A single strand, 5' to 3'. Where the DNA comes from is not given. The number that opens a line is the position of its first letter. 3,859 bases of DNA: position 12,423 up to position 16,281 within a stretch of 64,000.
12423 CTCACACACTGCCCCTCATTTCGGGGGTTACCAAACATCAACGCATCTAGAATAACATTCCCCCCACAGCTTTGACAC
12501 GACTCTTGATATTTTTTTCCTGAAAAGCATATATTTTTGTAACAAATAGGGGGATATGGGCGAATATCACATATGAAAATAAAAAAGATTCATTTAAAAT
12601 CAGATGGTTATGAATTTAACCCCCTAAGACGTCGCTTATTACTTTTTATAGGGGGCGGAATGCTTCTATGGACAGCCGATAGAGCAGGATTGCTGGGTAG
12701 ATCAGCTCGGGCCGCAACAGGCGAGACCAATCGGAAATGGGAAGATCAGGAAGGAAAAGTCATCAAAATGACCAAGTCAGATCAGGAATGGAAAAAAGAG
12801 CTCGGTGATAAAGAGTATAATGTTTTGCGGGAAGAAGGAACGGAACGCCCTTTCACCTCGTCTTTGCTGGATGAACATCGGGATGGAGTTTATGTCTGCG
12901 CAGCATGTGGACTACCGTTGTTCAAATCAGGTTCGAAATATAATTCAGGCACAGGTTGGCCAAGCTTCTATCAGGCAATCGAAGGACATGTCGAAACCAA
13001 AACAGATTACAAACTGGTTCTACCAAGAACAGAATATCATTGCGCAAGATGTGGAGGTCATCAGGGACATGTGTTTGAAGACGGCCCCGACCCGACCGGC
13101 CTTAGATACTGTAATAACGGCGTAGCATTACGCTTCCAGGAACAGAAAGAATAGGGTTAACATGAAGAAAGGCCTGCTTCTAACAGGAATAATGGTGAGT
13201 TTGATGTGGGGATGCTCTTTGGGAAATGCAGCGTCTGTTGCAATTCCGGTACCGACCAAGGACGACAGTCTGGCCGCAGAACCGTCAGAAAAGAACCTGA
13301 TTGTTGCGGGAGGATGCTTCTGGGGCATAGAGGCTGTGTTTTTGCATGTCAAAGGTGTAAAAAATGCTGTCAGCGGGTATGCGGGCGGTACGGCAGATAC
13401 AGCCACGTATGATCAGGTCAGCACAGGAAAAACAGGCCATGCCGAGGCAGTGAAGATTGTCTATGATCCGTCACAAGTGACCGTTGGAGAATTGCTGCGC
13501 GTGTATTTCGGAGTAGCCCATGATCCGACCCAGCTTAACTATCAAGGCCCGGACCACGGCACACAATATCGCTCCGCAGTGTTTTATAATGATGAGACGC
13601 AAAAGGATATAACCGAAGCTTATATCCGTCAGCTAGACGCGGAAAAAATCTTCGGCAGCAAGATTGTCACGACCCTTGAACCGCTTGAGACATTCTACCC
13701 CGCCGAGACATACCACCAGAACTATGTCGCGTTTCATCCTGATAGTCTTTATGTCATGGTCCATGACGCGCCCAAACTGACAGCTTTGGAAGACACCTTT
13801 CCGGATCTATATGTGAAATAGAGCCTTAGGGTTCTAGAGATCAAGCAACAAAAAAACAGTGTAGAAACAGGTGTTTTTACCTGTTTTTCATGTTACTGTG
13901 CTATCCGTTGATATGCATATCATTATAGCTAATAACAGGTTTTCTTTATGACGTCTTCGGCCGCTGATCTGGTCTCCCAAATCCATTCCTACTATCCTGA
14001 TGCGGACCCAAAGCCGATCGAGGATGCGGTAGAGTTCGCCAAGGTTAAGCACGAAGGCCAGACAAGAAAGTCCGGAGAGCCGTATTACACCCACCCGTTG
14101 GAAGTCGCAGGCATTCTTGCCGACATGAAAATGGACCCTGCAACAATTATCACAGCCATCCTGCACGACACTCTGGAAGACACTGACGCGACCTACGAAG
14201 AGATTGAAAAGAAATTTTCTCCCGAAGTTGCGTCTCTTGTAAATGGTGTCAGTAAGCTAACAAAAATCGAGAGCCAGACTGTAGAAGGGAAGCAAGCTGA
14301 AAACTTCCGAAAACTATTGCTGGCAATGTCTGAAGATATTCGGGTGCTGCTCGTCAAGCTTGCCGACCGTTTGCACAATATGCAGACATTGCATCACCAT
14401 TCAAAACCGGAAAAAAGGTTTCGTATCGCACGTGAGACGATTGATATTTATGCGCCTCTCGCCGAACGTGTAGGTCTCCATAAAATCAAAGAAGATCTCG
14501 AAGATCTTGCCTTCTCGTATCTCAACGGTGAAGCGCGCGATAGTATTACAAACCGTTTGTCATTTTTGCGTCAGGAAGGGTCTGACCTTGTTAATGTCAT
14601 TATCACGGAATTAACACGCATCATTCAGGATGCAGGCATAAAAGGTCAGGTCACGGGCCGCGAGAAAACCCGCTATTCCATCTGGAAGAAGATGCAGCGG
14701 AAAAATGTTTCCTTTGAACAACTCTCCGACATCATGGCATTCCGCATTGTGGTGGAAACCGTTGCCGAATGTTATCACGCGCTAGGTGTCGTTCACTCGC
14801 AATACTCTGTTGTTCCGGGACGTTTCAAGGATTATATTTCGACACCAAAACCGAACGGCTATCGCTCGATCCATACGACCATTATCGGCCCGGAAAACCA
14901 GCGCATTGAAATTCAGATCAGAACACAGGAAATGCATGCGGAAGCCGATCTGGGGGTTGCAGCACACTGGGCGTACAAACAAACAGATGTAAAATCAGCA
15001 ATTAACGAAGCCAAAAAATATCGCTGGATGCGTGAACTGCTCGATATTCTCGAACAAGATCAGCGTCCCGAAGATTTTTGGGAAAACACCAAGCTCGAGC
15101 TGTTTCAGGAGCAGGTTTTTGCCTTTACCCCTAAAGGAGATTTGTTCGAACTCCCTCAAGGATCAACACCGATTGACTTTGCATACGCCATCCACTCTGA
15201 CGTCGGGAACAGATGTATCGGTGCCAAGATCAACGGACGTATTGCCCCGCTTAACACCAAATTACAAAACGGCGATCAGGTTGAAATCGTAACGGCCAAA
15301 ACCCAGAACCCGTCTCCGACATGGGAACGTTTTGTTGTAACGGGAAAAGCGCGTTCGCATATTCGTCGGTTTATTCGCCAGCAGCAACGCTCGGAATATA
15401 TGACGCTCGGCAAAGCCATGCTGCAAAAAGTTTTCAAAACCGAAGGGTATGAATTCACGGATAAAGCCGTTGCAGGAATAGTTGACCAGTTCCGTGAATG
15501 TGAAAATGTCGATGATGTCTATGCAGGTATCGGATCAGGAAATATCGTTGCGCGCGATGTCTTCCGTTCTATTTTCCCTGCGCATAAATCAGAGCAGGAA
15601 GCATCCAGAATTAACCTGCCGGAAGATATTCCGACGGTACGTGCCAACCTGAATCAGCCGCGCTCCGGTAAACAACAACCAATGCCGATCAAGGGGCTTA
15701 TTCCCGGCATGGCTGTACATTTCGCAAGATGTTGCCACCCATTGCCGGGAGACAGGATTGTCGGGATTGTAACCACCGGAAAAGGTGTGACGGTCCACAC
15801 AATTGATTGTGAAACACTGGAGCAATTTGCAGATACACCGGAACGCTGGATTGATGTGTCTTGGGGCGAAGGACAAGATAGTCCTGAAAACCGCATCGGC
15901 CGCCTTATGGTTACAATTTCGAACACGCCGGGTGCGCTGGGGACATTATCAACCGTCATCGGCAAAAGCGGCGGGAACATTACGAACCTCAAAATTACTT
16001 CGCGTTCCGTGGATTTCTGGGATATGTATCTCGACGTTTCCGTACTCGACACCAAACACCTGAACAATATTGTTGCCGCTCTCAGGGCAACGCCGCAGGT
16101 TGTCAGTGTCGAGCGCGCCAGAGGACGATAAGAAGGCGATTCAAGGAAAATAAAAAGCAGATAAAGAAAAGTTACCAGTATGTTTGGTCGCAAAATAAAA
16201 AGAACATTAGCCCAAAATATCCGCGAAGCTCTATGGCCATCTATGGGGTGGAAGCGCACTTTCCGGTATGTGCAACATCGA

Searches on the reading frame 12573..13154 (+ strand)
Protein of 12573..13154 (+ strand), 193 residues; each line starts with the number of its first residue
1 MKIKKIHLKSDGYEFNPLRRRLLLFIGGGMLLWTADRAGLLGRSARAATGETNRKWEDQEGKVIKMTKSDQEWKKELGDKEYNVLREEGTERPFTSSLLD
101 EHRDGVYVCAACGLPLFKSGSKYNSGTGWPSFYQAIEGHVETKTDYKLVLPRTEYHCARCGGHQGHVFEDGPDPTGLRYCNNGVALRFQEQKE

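Call 67: search_protein_families(library=pfam, proteins=[window:12573-13154:+], max_evalue=0.0001)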
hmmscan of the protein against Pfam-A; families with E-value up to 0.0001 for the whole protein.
window:12573-13154:+ (193 aa): 1 family
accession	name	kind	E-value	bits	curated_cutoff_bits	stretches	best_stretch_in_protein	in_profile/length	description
PF01641.26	SelR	-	9.5e-47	158.2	24.9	1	78-189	2-115/116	SelR domain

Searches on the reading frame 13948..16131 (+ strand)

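Call 67: search_protein_families(library=pfam, proteins=[window:13948-16131:+], max_evalue=0.0001)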
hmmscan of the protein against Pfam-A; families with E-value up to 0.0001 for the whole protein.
window:13948-16131:+ (727 aa): 7 families
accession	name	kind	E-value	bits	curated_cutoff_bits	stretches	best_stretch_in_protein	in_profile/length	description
PF13328.12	HD_4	-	1.3e-51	174.8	27.2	1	27-177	1-155/156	HD domain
PF04607.23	RelA_SpoT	-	1.3e-43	148.3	27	1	237-346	1-111/113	Region found in RelA / SpoT proteins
PF19296.4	RelA_AH_RIS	-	1.1e-39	136.9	23.8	1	460-634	1-185/185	RelA/SpoT, AH and RIS domains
PF02824.27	TGS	-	1.1e-24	86.7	22.2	1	390-449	1-60/60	TGS domain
PF13291.12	ACT_4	-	1.8e-14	54.6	27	1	652-723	8-80/80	ACT domain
PF01966.28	HD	-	7.5e-11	42.8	22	1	46-145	1-116/116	HD domain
PF01842.31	ACT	-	3e-06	27.3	27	1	653-715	3-64/66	ACT domain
